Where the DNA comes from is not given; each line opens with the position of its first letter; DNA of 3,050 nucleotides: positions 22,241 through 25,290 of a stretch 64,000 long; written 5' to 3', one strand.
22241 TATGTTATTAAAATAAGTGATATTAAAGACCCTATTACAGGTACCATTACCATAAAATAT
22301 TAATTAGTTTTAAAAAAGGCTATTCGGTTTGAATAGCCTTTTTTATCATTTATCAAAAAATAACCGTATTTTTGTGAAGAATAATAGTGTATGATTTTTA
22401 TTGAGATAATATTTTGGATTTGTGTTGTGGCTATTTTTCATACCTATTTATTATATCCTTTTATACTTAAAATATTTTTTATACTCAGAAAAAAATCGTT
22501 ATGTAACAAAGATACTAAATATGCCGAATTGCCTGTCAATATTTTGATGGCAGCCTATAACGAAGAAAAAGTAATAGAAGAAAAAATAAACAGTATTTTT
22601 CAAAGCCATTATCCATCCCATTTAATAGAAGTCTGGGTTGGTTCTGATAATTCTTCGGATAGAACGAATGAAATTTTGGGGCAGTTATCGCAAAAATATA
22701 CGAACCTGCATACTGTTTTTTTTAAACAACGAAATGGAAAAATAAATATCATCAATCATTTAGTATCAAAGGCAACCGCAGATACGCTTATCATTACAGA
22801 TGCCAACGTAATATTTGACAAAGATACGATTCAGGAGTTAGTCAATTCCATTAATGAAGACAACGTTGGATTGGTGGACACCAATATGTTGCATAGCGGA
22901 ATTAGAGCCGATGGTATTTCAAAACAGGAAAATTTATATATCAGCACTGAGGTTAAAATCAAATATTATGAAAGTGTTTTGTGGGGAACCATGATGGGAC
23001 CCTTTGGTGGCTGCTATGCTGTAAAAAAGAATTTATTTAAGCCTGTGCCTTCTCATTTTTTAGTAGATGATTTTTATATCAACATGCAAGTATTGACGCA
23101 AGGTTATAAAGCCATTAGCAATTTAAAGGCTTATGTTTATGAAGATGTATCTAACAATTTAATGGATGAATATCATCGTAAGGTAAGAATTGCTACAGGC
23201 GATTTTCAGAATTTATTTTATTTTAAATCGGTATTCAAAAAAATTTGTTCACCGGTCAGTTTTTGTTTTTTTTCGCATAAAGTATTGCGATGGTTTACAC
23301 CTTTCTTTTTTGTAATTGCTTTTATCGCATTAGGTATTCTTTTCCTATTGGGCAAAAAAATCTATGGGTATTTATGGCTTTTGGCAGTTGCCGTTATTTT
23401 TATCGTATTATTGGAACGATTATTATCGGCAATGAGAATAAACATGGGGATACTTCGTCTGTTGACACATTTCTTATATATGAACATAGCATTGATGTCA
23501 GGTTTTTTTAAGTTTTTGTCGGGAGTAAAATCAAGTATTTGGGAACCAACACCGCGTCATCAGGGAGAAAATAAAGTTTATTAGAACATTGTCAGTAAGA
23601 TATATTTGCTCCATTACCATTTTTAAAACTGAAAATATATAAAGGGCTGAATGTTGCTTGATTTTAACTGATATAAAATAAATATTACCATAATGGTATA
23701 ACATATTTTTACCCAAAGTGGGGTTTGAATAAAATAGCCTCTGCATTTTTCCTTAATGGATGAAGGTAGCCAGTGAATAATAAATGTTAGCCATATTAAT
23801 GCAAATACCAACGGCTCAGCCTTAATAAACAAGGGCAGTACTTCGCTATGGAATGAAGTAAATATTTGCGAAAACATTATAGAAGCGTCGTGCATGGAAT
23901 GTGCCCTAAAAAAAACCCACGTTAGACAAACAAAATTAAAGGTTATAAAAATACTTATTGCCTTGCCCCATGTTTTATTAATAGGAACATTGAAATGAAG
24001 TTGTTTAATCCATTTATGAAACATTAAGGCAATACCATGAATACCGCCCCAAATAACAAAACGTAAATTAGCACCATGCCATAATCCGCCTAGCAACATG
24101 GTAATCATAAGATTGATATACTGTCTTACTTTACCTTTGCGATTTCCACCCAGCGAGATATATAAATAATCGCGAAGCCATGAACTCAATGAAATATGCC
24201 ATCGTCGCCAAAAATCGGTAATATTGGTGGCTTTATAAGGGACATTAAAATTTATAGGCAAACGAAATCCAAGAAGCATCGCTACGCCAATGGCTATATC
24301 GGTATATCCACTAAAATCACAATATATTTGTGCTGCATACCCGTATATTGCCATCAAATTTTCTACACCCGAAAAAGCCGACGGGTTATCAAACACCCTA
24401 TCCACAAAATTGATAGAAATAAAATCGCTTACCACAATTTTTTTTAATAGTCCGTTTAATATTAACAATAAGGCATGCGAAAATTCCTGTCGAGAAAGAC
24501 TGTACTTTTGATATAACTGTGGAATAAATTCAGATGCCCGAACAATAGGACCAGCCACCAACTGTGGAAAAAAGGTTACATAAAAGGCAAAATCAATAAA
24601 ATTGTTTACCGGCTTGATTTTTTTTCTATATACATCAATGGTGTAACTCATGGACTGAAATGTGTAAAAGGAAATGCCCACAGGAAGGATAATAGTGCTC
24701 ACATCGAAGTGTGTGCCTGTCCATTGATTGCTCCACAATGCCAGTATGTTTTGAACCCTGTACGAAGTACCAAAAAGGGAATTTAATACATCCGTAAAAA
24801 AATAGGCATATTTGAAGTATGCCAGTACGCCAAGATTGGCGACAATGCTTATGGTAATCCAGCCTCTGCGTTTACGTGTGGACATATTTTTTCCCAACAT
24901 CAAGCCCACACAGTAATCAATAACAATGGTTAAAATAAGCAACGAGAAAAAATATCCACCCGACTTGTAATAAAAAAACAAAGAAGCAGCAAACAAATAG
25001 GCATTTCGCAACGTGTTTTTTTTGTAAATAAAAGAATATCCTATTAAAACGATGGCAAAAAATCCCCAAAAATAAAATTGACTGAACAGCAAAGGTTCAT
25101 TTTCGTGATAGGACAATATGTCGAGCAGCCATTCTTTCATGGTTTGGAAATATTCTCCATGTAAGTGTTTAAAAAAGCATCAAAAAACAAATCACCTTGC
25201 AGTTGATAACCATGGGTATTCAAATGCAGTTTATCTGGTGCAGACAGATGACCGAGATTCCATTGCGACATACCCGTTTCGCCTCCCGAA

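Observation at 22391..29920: Five-gene operon DUF5683-like / MltD-like / SGNH / SGNH / MBOAT: candidate glycan O-acetylation system, convergent with a membrane GT2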

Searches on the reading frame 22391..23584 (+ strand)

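Call 3: search_protein_families(library=pfam, proteins=[window:22391-23584:+], max_evalue=0.01)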
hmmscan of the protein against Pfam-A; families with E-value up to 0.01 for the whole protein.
window:22391-23584:+ (397 aa): 4 families
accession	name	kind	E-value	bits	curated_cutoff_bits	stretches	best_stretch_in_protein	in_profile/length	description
PF00535.33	Glycos_transf_2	-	7.7e-22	78.4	23.3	1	51-216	2-164/168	Glycosyl transferase family 2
PF13641.12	Glyco_tranf_2_3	-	4.3e-11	43.7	27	1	50-165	4-122/230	Glycosyltransferase like family 2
PF13506.12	Glyco_transf_21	-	1.3e-09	38.2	21.7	1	115-239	16-142/174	Glycosyl transferase family 21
PF13632.12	Glyco_trans_2_3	-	5.7e-07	30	27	1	134-320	3-198/198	Glycosyl transferase family group 2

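Call 4: search_protein_families(library=ncbifam, proteins=[window:22391-23584:+], max_evalue=0.01)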
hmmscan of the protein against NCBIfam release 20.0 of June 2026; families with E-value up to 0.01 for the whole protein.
window:22391-23584:+ (397 aa): 20 families
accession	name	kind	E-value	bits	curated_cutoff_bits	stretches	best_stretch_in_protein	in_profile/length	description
TIGR03937.1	PgaC_IcaA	equivalog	4.7e-16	58.8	422.3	1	31-314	27-315/407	poly-beta-1,6-N-acetyl-D-glucosamine synthase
TIGR03111.1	glyc2_xrt_Gpos1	hypoth_equivalog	3.2e-14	52.6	363.95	1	3-194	4-194/439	TIGR03111 family XrtG-associated glycosyltransferase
TIGR03469.1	HpnB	hypoth_equivalog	3.3e-10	39.5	379.25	1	47-163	44-169/386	hopene-associated glycosyltransferase HpnB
NF047683.1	TeichurnBiosyTuaG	equivalog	3.6e-10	39.9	400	1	49-247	8-199/252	teichuronic acid biosynthesis protein TuaG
TIGR03472.1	HpnI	equivalog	3.2e-09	36.1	310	1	10-177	4-172/373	bacteriohopanetetrol glucosamine biosynthesis glycosyltransferase HpnI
NF053846.1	glyco_with_XrtP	equivalog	1.7e-08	33.6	520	1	12-114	9-108/440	XrtP-associated glycosyltransferase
TIGR04242.1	nodulat_NodC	equivalog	9.8e-07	28.1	550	1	41-166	41-168/395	chitooligosaccharide synthase NodC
NF053739.1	GlytfEpsEBac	equivalog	1.2e-06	27.8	450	1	49-168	3-122/265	glycosyltransferase EpsE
NF041875.1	EPS_EpsD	equivalog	2.4e-06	27.2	370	1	49-152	1-102/325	exopolysaccharide biosynthesis glycosyltransferase EpsD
NF047588.1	GlcsyltransPgfSStrep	equivalog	5.3e-06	25.9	500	1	49-156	3-112/308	glycosyltransferase PgfS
TIGR04283.1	glyco_like_mftF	equivalog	1.5e-05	24.7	182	1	51-159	3-104/221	TIGR04283 family arsenosugar biosynthesis glycosyltransferase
NF050050.1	ProtGlycPglI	equivalog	3e-05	23.6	500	1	49-166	4-120/306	GalNAc(5)-diNAcBac-PP-undecaprenol beta-1,3-glucosyltransferase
NF007482.0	PRK10073.1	equivalog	5.8e-05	22.3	423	1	49-165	8-121/334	glycosyltransferase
NF010496.0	PRK13915.1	equivalog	0.00025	20.2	262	1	45-220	29-211/307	glucosyl-3-phosphoglycerate synthase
NF038299.1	EPS_HpsN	equivalog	0.00034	19.7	425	1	49-170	3-123/317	hormogonium polysaccharide biosynthesis glycosyltransferase HpsN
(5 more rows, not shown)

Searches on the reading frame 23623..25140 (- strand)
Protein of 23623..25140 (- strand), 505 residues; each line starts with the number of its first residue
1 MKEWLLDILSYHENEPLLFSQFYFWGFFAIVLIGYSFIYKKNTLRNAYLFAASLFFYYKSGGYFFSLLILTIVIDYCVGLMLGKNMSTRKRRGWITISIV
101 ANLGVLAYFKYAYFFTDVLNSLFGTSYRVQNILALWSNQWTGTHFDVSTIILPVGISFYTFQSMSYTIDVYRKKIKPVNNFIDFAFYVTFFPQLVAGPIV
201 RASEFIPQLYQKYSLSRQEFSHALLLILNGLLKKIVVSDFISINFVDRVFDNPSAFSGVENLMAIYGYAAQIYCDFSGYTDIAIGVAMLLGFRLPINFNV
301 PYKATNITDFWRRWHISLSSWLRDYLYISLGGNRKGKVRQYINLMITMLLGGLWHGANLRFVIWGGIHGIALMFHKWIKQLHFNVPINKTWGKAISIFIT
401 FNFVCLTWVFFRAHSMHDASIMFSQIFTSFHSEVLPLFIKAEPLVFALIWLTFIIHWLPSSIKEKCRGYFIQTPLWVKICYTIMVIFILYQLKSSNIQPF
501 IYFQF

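Call 3: search_protein_families(library=pfam, proteins=[window:23623-25140:-], max_evalue=0.01)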
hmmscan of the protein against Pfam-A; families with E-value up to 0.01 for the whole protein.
window:23623-25140:- (505 aa): 1 family
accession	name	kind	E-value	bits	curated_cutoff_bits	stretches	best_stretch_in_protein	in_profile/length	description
PF03062.24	MBOAT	-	4.2e-32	112.2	27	1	106-387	2-306/337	MBOAT, membrane-bound O-acyltransferase family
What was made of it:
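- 23623..25140 (-): MBOAT acetyl-translocase of the PatA type, 505 aa, with conserved His315 (WRRWH) and His355 (GLWHG). Pfam MBOAT E 4e-32 (call 3).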

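Call 4: search_protein_families(library=ncbifam, proteins=[window:23623-25140:-], max_evalue=0.01)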
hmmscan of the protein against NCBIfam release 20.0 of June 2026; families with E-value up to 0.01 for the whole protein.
window:23623-25140:- (505 aa): 1 family
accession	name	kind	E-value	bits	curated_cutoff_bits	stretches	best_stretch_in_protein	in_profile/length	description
TIGR04091.1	LTA_dltB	equivalog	8.6e-54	183.2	375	1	132-412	90-377/380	D-alanyl-lipoteichoic acid biosynthesis protein DltB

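Call 7: search_solved_structures(query=window:23623-25140:-, max_evalue=0.01)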
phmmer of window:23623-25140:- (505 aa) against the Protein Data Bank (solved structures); distinct sequences matched with E-value up to 0.01: 4.
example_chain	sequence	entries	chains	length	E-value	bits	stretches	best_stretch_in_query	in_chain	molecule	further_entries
6bug_C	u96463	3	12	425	2.8e-28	102.5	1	151-413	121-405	D-alanyl transfer protein DltB | Integral membrane protein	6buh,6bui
8jem_A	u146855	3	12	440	3.6e-28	102.2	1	151-412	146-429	Teichoic acid D-alanyltransferase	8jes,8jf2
7mhy_A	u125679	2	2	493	7.6e-06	28.5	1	152-381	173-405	Protein-cysteine N-palmitoyltransferase HHAT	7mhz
7q1u_A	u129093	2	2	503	1.3e-05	27.7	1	180-381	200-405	Protein-cysteine N-palmitoyltransferase HHAT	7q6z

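Call 60: search_solved_structures(query=window:23623-25140:-, max_evalue=1e-20, show_alignments=1)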
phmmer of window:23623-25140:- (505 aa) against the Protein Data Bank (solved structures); distinct sequences matched with E-value up to 1e-20: 2.
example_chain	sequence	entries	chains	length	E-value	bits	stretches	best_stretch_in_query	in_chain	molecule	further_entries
6bug_C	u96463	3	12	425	2.8e-28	102.5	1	151-413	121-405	D-alanyl transfer protein DltB | Integral membrane protein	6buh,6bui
8jem_A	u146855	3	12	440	3.6e-28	102.2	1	151-412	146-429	Teichoic acid D-alanyltransferase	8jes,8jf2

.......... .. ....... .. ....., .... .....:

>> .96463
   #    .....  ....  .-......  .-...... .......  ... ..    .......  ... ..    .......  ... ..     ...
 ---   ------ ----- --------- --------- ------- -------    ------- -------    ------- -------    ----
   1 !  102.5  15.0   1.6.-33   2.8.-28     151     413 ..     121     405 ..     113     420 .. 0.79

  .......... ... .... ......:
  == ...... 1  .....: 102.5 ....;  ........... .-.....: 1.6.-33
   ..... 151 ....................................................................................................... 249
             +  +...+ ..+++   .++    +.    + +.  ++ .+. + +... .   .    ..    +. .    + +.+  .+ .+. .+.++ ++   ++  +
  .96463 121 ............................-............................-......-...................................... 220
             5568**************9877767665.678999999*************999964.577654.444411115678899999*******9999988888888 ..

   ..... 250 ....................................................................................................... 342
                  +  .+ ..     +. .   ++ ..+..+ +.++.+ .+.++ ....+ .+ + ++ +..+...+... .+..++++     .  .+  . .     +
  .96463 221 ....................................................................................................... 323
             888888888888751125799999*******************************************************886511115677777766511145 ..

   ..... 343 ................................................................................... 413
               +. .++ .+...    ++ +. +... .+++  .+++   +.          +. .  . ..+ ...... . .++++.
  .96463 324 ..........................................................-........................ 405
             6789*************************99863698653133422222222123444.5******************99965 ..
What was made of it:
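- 23623..25140 (-): Alignment to DltB 6BUG shows both His residues conserved (call 60).
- On PatA-type MBOAT (acyl-CoA-dependent bacterial MBOAT with fused acyl shuttle): His315 (WRRWH) and His355 (GLWHG) align to the conserved DltB histidines (call 60).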
